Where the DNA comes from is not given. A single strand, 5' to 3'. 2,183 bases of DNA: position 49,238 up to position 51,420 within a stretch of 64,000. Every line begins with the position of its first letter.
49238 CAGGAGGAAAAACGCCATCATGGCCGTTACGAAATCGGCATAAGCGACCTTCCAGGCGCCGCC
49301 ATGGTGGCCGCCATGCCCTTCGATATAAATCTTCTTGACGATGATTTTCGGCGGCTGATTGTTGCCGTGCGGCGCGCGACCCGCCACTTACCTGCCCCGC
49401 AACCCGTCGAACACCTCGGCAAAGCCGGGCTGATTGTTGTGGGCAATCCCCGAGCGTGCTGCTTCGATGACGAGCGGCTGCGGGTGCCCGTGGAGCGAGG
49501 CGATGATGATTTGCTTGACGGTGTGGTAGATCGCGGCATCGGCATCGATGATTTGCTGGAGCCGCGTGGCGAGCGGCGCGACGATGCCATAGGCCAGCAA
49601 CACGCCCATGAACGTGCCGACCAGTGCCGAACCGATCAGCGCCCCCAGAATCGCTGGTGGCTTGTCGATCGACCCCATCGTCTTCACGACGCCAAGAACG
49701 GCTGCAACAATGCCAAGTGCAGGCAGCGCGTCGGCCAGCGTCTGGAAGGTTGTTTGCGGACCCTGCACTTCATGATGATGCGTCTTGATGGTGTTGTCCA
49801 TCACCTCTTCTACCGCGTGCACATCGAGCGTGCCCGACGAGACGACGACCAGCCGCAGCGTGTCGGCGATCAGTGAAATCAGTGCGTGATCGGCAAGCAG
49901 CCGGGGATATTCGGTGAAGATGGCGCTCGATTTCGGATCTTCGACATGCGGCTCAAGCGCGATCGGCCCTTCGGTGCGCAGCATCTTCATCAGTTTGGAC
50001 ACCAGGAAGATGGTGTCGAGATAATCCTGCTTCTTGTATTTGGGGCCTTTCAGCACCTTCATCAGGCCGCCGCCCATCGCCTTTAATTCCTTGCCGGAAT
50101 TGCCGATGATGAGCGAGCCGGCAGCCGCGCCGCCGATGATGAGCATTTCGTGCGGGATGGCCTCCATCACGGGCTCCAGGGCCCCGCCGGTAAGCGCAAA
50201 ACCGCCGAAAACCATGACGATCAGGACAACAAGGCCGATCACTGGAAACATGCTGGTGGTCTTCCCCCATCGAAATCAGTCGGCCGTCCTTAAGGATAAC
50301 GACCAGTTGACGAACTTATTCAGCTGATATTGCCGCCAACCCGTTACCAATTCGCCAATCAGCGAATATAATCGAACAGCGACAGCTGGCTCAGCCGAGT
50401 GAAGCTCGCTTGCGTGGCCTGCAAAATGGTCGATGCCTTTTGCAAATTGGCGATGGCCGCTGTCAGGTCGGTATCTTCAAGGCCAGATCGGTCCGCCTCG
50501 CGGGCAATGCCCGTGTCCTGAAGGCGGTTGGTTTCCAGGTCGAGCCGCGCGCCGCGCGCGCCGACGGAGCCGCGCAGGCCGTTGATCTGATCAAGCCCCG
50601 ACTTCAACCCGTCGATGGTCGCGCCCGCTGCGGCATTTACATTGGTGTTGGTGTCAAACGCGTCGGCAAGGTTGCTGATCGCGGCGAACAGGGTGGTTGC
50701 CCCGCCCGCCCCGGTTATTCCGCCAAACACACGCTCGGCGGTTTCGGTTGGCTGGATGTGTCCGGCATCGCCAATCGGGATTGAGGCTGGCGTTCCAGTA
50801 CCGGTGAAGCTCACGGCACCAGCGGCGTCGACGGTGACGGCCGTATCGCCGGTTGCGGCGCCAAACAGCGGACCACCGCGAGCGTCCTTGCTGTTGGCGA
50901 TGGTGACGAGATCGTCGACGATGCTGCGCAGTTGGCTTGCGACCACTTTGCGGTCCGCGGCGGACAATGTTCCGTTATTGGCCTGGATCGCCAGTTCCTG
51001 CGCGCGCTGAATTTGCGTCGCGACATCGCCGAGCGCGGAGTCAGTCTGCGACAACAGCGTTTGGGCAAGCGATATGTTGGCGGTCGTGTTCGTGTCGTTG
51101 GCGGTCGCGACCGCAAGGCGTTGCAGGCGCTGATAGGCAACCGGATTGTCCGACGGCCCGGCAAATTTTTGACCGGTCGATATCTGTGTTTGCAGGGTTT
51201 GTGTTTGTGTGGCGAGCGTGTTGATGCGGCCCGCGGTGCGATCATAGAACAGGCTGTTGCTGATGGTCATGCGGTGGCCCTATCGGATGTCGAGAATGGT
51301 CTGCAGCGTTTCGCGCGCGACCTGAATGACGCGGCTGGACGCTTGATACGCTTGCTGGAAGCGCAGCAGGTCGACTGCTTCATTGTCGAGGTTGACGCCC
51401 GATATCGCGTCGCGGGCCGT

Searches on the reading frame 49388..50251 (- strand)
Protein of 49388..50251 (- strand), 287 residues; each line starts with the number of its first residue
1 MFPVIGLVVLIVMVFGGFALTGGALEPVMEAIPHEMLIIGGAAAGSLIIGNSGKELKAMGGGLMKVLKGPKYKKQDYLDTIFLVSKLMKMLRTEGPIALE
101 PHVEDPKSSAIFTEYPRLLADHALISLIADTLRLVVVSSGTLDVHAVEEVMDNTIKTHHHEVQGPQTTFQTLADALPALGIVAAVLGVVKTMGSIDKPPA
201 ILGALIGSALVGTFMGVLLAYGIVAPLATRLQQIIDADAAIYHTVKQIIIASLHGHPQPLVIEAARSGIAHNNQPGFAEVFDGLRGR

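Call 26: search_protein_families(library=pfam, proteins=[window:49388-50251:-], max_evalue=0.00001)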
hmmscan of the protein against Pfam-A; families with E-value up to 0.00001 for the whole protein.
window:49388-50251:- (287 aa): 2 families
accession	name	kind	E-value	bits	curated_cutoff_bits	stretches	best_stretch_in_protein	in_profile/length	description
PF20560.3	MotA_N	-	7.1e-31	106.7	27.3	1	4-95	1-91/91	Motility protein A N-terminal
PF01618.21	MotA_ExbB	-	7.7e-13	48.7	22.9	1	142-237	22-120/127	MotA/TolQ/ExbB proton channel family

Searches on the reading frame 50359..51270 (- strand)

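Call 26: search_protein_families(library=pfam, proteins=[window:50359-51270:-], max_evalue=0.00001)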
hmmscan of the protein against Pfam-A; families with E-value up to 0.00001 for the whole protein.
window:50359-51270:- (303 aa): 2 families
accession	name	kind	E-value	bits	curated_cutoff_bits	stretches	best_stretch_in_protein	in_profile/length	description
PF00669.25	Flagellin_N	-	2e-13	51.1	26.6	1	12-136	10-134/139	Bacterial flagellin N-terminal helical region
PF00700.27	Flagellin_C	-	1.7e-08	35.1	23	1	222-301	4-85/86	Bacterial flagellin C-terminal helical region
